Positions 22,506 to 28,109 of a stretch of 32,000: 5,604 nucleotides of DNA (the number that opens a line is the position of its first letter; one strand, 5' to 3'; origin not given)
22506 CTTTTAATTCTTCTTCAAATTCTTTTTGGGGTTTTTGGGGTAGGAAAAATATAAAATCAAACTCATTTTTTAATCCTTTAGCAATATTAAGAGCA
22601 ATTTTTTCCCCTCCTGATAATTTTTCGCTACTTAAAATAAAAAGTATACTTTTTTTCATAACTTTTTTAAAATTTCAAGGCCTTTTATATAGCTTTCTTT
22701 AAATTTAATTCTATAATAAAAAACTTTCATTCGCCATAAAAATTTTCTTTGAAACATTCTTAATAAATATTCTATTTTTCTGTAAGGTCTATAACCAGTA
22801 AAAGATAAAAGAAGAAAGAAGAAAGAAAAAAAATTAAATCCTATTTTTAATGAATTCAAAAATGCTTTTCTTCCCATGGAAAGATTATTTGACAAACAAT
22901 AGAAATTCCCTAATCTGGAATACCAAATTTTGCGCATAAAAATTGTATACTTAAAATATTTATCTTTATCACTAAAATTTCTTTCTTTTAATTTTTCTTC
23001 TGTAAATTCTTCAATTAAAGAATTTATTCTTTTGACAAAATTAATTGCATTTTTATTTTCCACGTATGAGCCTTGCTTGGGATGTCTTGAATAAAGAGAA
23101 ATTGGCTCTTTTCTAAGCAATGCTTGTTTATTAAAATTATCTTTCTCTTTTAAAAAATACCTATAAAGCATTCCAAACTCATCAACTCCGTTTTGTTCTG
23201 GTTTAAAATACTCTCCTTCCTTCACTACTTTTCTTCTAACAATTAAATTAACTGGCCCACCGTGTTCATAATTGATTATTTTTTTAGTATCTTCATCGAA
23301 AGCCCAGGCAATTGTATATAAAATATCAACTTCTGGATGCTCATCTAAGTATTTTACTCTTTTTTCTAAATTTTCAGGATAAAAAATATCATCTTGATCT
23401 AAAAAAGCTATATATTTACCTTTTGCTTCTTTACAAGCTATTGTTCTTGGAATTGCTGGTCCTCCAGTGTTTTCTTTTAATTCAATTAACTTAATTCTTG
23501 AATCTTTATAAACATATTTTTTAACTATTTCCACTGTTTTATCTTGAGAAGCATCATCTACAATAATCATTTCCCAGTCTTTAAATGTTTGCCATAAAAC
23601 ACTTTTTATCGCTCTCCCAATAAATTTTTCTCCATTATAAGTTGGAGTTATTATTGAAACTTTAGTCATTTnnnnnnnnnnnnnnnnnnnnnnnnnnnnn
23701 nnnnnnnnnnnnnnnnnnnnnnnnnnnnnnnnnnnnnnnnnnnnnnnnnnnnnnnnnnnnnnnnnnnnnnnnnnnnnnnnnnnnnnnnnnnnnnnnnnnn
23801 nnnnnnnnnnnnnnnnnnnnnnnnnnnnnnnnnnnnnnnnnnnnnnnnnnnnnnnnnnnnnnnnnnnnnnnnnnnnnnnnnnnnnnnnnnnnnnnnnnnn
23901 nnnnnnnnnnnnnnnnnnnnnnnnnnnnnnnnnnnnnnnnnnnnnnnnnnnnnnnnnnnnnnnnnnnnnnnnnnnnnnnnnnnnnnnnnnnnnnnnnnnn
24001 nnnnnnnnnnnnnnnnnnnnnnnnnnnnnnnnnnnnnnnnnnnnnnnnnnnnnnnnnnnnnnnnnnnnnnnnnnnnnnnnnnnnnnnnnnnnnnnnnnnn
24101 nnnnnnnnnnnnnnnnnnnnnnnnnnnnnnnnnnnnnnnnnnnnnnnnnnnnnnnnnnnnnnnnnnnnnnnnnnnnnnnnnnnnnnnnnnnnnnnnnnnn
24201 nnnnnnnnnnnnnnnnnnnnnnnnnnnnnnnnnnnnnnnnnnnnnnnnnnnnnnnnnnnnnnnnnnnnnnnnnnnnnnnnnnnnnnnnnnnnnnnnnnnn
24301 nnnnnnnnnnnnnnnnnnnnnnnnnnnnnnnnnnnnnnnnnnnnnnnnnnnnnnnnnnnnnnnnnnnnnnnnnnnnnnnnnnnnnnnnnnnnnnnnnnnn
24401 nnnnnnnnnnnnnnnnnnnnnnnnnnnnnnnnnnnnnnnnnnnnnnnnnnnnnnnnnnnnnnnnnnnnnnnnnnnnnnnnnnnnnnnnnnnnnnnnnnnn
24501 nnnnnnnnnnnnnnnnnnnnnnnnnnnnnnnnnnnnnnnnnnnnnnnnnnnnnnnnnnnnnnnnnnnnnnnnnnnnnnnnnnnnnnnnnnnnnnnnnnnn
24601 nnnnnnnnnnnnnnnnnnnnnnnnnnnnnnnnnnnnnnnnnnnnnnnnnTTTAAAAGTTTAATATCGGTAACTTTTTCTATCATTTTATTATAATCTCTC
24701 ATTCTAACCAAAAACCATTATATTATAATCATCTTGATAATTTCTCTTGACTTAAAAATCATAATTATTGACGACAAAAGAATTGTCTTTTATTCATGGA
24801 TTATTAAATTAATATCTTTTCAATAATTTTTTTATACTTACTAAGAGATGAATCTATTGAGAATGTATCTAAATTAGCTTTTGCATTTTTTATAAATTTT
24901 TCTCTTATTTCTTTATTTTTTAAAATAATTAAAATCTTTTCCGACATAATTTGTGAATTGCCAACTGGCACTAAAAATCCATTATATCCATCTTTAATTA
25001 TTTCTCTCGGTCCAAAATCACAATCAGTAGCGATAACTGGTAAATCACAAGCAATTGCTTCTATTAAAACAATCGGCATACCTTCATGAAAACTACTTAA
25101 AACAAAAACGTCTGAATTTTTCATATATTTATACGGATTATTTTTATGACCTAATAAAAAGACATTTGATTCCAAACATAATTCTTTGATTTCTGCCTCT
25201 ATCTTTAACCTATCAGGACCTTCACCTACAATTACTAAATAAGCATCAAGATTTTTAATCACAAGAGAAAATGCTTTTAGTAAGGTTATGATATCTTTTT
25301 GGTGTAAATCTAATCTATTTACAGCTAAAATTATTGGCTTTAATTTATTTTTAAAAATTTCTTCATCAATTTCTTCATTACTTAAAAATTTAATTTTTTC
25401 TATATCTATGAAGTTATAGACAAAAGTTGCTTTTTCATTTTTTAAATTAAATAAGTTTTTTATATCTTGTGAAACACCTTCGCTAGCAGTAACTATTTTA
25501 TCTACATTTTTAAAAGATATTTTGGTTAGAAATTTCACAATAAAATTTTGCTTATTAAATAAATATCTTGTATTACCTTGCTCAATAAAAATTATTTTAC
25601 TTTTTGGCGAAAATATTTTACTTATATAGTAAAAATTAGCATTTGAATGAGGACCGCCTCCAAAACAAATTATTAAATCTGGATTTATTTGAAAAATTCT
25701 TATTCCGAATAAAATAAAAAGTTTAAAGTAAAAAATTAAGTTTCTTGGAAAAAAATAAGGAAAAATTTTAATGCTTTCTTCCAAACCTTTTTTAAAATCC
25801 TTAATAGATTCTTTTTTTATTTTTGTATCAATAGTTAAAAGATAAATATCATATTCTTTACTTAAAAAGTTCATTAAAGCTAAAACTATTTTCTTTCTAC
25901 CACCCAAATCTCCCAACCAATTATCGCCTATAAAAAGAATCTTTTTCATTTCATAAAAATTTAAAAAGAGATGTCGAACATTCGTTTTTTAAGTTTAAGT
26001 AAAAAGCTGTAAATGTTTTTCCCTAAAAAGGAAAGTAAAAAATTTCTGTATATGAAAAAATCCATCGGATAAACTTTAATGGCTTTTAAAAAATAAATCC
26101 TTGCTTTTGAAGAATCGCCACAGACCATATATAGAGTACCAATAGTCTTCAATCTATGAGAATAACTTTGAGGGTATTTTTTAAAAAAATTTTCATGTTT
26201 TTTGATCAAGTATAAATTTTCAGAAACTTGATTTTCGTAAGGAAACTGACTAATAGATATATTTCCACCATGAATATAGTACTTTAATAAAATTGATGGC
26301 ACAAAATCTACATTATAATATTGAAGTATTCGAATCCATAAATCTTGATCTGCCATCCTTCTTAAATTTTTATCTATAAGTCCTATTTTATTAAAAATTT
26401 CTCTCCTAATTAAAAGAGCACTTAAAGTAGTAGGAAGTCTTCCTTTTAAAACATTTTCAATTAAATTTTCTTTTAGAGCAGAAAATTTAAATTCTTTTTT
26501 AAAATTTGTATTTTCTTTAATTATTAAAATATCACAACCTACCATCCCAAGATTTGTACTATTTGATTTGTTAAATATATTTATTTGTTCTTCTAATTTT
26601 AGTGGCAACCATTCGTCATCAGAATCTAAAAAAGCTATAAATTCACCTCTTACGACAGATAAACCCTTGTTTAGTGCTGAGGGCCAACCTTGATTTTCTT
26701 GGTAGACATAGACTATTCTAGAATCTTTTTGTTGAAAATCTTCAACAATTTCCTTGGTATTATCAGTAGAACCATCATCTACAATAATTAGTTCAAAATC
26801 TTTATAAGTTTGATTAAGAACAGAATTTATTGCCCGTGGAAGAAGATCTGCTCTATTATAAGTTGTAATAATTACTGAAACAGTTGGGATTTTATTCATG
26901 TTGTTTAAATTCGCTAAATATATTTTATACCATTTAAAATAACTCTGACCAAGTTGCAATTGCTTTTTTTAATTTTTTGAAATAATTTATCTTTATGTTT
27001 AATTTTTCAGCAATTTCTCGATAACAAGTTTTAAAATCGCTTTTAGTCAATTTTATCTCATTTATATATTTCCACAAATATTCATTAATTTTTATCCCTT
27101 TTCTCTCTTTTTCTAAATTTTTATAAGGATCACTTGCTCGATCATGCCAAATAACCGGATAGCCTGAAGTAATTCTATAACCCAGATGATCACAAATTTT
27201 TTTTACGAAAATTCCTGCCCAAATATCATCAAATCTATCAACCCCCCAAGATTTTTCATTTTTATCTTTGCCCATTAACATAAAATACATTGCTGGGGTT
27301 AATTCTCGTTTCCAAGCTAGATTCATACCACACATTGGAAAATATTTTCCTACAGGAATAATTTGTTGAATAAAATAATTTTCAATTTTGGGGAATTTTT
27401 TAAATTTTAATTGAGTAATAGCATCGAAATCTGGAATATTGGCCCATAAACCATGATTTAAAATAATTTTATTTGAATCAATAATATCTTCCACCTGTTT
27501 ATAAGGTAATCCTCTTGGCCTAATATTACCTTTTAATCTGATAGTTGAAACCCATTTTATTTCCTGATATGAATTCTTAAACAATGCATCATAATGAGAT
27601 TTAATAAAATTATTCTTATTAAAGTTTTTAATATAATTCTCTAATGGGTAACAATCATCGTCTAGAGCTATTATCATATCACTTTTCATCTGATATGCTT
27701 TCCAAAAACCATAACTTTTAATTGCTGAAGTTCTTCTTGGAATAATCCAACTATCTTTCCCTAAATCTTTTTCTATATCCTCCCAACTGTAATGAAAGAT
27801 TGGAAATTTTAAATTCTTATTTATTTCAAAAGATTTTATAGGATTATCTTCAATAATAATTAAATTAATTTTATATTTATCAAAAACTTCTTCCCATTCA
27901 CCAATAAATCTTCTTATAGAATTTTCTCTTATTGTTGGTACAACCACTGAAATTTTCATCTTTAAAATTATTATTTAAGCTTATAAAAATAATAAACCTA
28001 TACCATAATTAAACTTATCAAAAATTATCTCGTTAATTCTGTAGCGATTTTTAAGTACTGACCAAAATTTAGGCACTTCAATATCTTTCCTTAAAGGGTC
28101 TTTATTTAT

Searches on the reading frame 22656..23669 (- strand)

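Call 54: search_protein_families(library=pfam, proteins=[window:22656-23669:-])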
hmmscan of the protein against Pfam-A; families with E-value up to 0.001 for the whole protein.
window:22656-23669:- (337 aa): 3 families
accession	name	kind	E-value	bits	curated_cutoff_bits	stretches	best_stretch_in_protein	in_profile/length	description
PF00535.33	Glycos_transf_2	-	1.3e-37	129.8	23.3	1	5-167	1-141/168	Glycosyl transferase family 2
PF10111.15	Glyco_tranf_2_2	-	7.5e-12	45.7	27.3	1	5-136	1-139/276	Glycosyltransferase like family 2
PF13641.12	Glyco_tranf_2_3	-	5.3e-09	36.9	27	1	4-122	3-124/230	Glycosyltransferase like family 2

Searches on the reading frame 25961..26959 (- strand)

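Call 54: search_protein_families(library=pfam, proteins=[window:25961-26959:-])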
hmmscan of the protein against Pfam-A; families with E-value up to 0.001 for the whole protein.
window:25961-26959:- (332 aa): 3 families
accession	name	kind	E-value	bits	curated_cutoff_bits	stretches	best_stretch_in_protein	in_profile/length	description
PF00535.33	Glycos_transf_2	-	5.9e-41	140.6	23.3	1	28-192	1-167/168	Glycosyl transferase family 2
PF10111.15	Glyco_tranf_2_2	-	1.3e-18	67.9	27.3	1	29-242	2-226/276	Glycosyltransferase like family 2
PF13641.12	Glyco_tranf_2_3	-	3.1e-13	50.7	27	1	25-198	1-181/230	Glycosyltransferase like family 2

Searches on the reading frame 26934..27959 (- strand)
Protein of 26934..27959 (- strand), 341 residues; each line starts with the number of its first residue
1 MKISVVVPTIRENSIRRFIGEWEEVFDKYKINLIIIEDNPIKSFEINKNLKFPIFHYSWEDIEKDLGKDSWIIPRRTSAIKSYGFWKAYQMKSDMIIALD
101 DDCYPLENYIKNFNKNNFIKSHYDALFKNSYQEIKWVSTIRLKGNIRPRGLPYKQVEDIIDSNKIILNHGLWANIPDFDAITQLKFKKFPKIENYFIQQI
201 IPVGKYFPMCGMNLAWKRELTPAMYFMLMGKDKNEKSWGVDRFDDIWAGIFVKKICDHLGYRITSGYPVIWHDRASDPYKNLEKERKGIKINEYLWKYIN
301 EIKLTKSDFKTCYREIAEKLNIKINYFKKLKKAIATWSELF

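Call 9: search_protein_families(library=pfam, proteins=[window:26934-27959:-])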
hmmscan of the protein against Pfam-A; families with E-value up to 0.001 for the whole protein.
window:26934-27959:- (341 aa): 1 family
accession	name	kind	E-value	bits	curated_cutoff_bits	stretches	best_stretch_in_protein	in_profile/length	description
PF03214.19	RGP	-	1.7e-45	156.2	23.8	1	3-340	6-336/342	Reversibly glycosylated polypeptide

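Call 56: find_homologous_proteins(query=window:26934-27959:-, max_evalue=1e-30)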
Query window:26934-27959:- (341 aa): 1706 proteins with E <= 1e-30 among 3831 candidates; the best 120 are listed.
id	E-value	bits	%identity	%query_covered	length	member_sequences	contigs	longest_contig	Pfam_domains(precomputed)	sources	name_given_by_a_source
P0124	4.8e-232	787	100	100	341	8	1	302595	PF03214.20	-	-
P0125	1.0e-187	641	79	100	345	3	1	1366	PF03214.20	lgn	-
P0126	1.4e-182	624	78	99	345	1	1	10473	PF03214.20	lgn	-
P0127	6.5e-174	596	74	100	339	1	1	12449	PF03214.20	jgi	jgi:hypothetical protein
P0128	3.3e-170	584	74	100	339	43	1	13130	PF03214.20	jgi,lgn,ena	-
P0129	2.5e-169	581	73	100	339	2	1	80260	PF03214.20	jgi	jgi:hypothetical protein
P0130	2.5e-168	578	73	100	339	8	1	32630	PF03214.20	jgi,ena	-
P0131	9.0e-168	576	73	100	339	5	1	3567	PF03214.20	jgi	-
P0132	1.4e-164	565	83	82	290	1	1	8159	PF03214.20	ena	-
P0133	2.1e-164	565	72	100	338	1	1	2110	PF03214.20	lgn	-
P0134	4.8e-163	560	72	100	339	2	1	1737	PF03214.20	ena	-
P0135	1.6e-162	559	72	100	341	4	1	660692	PF03214.20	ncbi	-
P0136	5.1e-160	550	73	93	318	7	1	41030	PF03214.20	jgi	jgi:hypothetical protein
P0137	5.2e-152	524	65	100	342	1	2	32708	PF03214.20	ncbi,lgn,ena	-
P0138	8.9e-150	517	65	100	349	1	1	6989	PF03214.20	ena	-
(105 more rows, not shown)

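Call 57: find_encoding_contigs(protein=P0126, flank=10000, max_places=2)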
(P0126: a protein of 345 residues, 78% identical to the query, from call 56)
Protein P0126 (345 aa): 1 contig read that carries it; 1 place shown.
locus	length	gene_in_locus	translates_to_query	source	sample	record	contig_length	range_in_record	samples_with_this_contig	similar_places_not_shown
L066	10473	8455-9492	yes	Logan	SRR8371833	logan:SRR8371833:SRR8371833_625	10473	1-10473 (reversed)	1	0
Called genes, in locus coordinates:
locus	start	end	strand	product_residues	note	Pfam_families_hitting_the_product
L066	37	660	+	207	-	PF00081:Sod_Fe_N, PF02777:Sod_Fe_C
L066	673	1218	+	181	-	-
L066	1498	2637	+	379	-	-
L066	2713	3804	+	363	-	PF01546:Peptidase_M20, PF07687:M20_dimer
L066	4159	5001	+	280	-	-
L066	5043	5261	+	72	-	-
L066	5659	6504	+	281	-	PF01063:Aminotran_4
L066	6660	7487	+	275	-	PF03721:UDPG_MGDP_dh_N, PF00984:UDPG_MGDP_dh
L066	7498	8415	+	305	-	PF01073:3Beta_HSD, PF01370:Epimerase, PF02719:Polysacc_synt_2, PF04321:RmlD_sub_bind, PF16363:GDP_Man_Dehyd, PF07993:NAD_binding_4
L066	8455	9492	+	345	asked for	PF03214:RGP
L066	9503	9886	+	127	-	PF00535:Glycos_transf_2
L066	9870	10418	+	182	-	-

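Call 58: find_encoding_contigs(protein=P0129, flank=10000, max_places=2)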
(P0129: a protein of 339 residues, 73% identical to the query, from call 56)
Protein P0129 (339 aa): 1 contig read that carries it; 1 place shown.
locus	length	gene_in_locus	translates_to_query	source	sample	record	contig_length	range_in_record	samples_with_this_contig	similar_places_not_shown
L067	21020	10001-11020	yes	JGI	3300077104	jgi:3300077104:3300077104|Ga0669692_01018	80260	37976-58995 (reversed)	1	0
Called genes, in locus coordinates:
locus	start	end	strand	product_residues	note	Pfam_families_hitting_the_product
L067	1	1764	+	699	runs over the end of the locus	PF22745:Nlig-Ia, PF01653:DNA_ligase_aden, PF03120:OB_DNA_ligase, PF12826:HHH_2 (weak), PF00533:BRCT, PF12738:PTCB-BRCT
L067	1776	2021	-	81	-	-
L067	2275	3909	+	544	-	-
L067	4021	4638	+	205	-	PF00081:Sod_Fe_N, PF02777:Sod_Fe_C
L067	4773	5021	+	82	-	-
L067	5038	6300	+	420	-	PF01943:Polysacc_synt, PF13440:Polysacc_synt_3, PF03023:MurJ (weak), PF01554:MatE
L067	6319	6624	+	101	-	PF01909:NTP_transf_2, PF18765:Polbeta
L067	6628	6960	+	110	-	PF08780:NTase_sub_bind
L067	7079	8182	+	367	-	PF13384:HTH_23 (faint), PF13518:HTH_28 (faint), PF13565:HTH_32, PF00665:rve, PF13683:rve_3, PF13333:rve_2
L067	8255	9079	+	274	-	PF03721:UDPG_MGDP_dh_N, PF00984:UDPG_MGDP_dh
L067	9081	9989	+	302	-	PF00106:adh_short (weak), PF01073:3Beta_HSD, PF01370:Epimerase, PF02719:Polysacc_synt_2, PF04321:RmlD_sub_bind, PF16363:GDP_Man_Dehyd, PF07993:NAD_binding_4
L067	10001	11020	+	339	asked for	PF03214:RGP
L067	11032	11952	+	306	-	PF00535:Glycos_transf_2, PF10111:Glyco_tranf_2_2, PF13641:Glyco_tranf_2_3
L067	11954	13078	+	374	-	PF13439:Glyco_transf_4, PF13579:Glyco_trans_4_4 (faint), PF20706:GT4-conflict, PF00534:Glycos_transf_1, PF13692:Glyco_trans_1_4, PF13524:Glyco_trans_1_2 (weak)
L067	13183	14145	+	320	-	PF02475:TRM5-TYW2_MTfase (weak), PF05575:V_cholerae_RfbT (weak), PF05050:Methyltransf_21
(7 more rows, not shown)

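Call 59: find_encoding_contigs(protein=P0135, flank=10000, max_places=2)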
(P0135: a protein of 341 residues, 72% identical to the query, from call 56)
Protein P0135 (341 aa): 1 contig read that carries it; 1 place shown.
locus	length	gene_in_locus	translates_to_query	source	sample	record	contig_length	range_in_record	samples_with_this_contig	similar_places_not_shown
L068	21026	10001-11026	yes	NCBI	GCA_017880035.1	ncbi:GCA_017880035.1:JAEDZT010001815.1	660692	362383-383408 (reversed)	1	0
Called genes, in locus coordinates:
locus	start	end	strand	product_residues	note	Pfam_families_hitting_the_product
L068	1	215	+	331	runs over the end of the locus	PF01244:Peptidase_M19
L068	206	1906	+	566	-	-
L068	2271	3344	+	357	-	PF13439:Glyco_transf_4 (weak), PF20706:GT4-conflict, PF00534:Glycos_transf_1, PF13692:Glyco_trans_1_4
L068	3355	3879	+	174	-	PF03358:FMN_red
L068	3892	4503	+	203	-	PF00081:Sod_Fe_N, PF02777:Sod_Fe_C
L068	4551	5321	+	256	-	-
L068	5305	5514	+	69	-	-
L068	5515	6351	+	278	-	PF01063:Aminotran_4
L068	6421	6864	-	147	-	-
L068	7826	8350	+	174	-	PF03721:UDPG_MGDP_dh_N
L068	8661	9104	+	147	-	PF01073:3Beta_HSD, PF01370:Epimerase, PF02719:Polysacc_synt_2, PF04321:RmlD_sub_bind (weak), PF16363:GDP_Man_Dehyd, PF07993:NAD_binding_4 (faint)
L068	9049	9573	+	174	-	PF02719:Polysacc_synt_2 (weak), PF01370:Epimerase, PF04321:RmlD_sub_bind (weak), PF16363:GDP_Man_Dehyd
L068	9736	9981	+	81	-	-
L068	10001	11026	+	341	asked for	PF03214:RGP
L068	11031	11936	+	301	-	PF00535:Glycos_transf_2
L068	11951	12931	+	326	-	PF00535:Glycos_transf_2, PF13641:Glyco_tranf_2_3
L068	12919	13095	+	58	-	-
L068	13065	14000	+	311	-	PF13439:Glyco_transf_4, PF00534:Glycos_transf_1, PF13692:Glyco_trans_1_4, PF20706:GT4-conflict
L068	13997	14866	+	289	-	PF00535:Glycos_transf_2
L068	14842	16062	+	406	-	PF00534:Glycos_transf_1, PF13692:Glyco_trans_1_4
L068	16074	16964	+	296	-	PF01075:Glyco_transf_9 (faint)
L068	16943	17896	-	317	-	PF13439:Glyco_transf_4, PF13477:Glyco_trans_4_2, PF13579:Glyco_trans_4_4 (weak), PF00534:Glycos_transf_1, PF13692:Glyco_trans_1_4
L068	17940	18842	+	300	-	PF01073:3Beta_HSD, PF01370:Epimerase, PF02719:Polysacc_synt_2, PF04321:RmlD_sub_bind, PF05368:NmrA (weak), PF07993:NAD_binding_4 (faint), PF13460:NAD_binding_10, PF16363:GDP_Man_Dehyd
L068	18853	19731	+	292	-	PF00483:NTP_transferase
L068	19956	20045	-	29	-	-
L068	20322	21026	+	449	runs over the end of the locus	-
